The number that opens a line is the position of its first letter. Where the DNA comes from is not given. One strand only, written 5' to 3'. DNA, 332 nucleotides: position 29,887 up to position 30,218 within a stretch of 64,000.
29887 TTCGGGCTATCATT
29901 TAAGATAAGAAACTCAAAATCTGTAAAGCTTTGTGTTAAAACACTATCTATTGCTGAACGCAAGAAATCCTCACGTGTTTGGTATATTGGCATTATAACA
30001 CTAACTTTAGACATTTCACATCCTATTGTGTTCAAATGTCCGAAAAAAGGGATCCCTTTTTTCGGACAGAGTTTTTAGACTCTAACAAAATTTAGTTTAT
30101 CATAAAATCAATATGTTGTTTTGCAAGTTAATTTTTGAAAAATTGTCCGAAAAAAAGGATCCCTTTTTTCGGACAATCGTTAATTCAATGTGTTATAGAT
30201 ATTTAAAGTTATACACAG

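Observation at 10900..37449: Dispersed family of paired 32-nt palindromes (three 137-139-bp cassettes) at surface-structure genes: candidate invertible-promoter or DNA-looping switch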

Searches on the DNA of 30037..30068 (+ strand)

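Call 66: search_dna_similar(query=window:30037-30068:+, collection=plasmids, mode=distant, max_evalue=10, max_rows=20)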
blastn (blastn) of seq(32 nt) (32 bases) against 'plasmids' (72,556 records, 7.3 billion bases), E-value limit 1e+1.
Records with a match: 19; places in all: 38; records where one place covers at least 80% of the query: 4.
Best place of each record, by identity: >=99% 5; 95-99% 2; 90-95% 8; 80-90% 4.
By first word of the organism name: Pantoea 6; Bacillus 4; Enterococcus 4; Enterobacter 2; Mesorhizobium 1; Lactococcus 1; Bradyrhizobium 1.
By predicted mobility (MOB-suite, as given by PLSDB): non-mobilizable 14; conjugative 3; mobilizable 2.
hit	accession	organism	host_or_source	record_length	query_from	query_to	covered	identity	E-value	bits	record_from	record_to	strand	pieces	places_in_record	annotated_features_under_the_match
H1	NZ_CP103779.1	Bacillus toyonensis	cell culture,Commercial plant nursery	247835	2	31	94%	83.3%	9e+0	33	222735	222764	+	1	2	none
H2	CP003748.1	Bacillus cereus FRI-35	-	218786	7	32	81%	88.5%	3e+0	35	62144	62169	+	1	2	none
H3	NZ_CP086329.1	Bacillus pacificus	single cell culture,sludge from ...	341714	1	26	81%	88.5%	3e+0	35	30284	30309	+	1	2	none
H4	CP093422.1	Bacillus paranthracis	cell culture,sufu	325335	7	32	81%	88.5%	3e+0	35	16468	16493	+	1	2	none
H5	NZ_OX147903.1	Enterobacter mori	-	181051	7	29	72%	91.7%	9e+0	32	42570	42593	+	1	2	none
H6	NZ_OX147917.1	Enterobacter mori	-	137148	4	26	72%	91.7%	9e+0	32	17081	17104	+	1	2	none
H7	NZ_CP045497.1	Mesorhizobium sp. INR15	pure culture,nutrient broth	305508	7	28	69%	95.5%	9e+0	33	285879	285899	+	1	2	none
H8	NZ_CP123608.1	Enterococcus lactis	cell culture,combination probiotic ...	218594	6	26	66%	100.0%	6e-2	39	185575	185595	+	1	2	lgt: prolipoprotein diacylglyceryl transferase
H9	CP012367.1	Enterococcus durans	-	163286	8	27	63%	100.0%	2e-1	37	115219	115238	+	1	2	diacylglyceryl transferase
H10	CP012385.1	Enterococcus durans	-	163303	6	25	63%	100.0%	2e-1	37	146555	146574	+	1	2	none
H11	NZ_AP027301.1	Enterococcus hirae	Bacteria,excrement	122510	6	25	63%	100.0%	2e-1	37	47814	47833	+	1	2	lgt: prolipoprotein diacylglyceryl transferase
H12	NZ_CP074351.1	Pantoea dispersa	tissue sample,leaves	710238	2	23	69%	90.9%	9e+0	32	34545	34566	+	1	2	DMT family transporter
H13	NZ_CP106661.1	Pantoea dispersa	Philodendron erubescens,Pure ...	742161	2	23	69%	90.9%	9e+0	32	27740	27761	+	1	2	DMT family transporter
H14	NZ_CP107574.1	Pantoea dispersa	Spermacoce stricta,Pure ...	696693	2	23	69%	90.9%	9e+0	32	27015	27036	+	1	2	DMT family transporter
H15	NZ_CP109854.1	Pantoea dispersa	Bidens alba,Pure isolate,rhizosphere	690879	2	23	69%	90.9%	9e+0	32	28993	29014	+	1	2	DMT family transporter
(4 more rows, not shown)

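Call 67: search_dna_similar(query=window:30037-30068:+, collection=phages, mode=distant, max_evalue=10, max_rows=20)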
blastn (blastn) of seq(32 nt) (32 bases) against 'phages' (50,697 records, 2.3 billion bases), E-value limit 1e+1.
Records with a match: 1; places in all: 2; records where one place covers at least 80% of the query: 0.
Best place of each record, by identity: >=99% 1.
By first word of the organism name: Salmonella 1.
By host as written in the record: Salmonella typhimurium LT2 1.
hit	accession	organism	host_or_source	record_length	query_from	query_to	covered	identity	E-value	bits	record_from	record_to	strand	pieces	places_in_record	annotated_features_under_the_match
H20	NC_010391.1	Salmonella phage Fels-1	Salmonella typhimurium LT2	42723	6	23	56%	100.0%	9e-1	34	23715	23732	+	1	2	putative bacteriophage tail component; Lambda gpZ homolog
